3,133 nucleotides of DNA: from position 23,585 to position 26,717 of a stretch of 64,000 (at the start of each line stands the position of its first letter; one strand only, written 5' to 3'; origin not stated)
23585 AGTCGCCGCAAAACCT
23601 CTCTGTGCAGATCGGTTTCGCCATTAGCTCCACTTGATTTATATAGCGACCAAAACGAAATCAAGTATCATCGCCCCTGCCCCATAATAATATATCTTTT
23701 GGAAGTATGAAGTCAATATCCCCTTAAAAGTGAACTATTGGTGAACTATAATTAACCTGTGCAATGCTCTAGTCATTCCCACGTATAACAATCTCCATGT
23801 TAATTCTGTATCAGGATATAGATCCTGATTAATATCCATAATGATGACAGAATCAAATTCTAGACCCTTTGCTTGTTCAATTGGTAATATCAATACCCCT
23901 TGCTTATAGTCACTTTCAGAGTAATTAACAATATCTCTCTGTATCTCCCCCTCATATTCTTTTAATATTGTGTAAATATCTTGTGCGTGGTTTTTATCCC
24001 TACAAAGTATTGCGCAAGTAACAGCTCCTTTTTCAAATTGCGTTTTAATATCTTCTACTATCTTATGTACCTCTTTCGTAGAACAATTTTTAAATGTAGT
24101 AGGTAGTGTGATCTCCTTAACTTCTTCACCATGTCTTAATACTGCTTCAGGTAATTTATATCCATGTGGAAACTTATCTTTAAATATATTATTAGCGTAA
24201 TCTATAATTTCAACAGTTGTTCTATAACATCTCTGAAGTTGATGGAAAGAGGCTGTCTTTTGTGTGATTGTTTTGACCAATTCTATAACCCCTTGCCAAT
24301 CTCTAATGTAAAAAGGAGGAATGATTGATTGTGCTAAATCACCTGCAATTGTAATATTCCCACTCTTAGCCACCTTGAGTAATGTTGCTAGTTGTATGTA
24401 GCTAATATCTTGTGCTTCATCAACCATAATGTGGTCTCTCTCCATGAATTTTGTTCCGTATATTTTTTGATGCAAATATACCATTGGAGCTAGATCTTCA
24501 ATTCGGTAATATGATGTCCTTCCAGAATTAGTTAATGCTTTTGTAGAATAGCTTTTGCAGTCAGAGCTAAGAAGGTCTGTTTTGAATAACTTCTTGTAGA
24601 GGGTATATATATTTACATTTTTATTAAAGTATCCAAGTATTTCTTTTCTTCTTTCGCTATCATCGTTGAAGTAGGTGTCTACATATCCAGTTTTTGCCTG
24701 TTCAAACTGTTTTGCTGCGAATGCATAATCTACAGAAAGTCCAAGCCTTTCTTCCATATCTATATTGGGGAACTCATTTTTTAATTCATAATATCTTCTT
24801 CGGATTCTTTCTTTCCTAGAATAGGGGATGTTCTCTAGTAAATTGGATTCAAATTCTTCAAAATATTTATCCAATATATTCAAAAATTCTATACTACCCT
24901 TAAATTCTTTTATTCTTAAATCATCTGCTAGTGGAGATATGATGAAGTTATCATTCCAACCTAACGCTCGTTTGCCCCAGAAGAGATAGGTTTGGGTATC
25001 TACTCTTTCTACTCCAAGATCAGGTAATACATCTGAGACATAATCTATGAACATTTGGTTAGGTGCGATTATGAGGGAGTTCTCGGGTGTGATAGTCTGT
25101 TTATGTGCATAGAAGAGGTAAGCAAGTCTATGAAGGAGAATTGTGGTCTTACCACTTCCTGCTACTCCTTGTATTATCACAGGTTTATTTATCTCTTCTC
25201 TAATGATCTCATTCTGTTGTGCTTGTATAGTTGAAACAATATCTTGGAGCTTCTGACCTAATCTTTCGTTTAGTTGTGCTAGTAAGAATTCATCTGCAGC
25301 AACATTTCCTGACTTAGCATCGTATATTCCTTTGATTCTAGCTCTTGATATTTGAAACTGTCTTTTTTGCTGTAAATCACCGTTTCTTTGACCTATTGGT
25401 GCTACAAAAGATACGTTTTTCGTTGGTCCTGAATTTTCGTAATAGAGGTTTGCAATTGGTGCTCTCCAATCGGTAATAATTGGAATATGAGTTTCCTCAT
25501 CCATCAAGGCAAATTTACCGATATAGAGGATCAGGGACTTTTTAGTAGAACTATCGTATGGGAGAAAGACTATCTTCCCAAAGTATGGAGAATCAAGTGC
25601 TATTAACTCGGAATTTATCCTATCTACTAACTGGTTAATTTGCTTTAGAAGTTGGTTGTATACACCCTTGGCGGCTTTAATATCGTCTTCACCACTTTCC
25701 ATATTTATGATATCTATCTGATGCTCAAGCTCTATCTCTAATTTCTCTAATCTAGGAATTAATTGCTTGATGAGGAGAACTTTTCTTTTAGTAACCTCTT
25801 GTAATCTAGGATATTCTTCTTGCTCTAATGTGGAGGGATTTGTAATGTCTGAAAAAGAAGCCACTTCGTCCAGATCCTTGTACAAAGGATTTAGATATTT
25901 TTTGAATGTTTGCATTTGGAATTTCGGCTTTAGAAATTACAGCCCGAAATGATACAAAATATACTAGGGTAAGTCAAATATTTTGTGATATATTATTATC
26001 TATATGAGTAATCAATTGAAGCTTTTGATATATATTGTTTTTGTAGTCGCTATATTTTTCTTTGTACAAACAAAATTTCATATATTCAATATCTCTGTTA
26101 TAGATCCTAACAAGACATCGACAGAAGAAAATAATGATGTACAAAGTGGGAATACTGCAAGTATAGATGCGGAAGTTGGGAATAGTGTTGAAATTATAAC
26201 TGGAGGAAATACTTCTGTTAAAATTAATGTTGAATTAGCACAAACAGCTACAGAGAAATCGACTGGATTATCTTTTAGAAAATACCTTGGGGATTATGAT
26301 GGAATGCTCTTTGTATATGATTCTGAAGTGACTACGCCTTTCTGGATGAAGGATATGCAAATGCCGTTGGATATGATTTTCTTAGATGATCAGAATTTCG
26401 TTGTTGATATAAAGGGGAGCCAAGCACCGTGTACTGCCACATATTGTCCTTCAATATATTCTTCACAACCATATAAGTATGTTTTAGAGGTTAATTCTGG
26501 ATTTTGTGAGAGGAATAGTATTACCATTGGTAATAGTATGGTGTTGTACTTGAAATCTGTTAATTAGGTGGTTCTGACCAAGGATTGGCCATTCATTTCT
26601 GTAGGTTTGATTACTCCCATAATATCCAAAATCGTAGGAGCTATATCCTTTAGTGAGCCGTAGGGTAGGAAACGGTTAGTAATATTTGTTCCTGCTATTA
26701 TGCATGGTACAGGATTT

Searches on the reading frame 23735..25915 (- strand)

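Call 8: search_protein_families(library=pfam, proteins=[window:23735-25915:-], max_evalue=0.01)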
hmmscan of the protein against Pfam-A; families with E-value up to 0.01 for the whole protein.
window:23735-25915:- (726 aa): 10 families
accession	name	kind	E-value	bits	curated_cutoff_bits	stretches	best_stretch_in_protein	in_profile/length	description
PF13361.12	UvrD_C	-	2.8e-17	63.6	25.6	2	667-724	280-346/350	UvrD-like helicase C-terminal domain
PF00580.27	UvrD-helicase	-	2.7e-12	47.4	23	2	232-283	3-51/271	UvrD/REP helicase N-terminal domain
PF13538.12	UvrD_C_2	-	1.1e-11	44.8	27.4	1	674-724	2-52/52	UvrD-like helicase C-terminal domain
PF13245.12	AAA_19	-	1e-10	42.4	25.1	1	234-531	1-130/134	AAA domain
PF01443.25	Viral_helicase1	-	4.6e-06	27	21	0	247-273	2-27/228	Viral superfamily 1 RNA helicase core domain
PF13604.12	AAA_30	-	1.4e-05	25.4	27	0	231-260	3-35/191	AAA domain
PF25199.1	nSTAND_NTPase5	-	0.00067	19.9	34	0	230-269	28-66/145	Novel STAND NTPase 5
PF13087.12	AAA_12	-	0.0011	19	27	1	549-724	8-191/195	AAA domain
PF02562.22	PhoH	-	0.0023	17.9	27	0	492-560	119-186/205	PhoH-like protein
PF09848.15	SLFN-g3_helicase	-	0.009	15.8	24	0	246-287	4-41/354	Schlafen group 3, DNA/RNA helicase domain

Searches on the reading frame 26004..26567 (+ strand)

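Call 8: search_protein_families(library=pfam, proteins=[window:26004-26567:+], max_evalue=0.01)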
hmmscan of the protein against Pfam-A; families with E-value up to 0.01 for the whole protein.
window:26004-26567:+ (187 aa): 1 family
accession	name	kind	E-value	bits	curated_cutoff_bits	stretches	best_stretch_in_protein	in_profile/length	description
PF02643.20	DUF192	-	1.4e-28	99.3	27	1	74-179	1-94/96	Uncharacterized ACR, COG1430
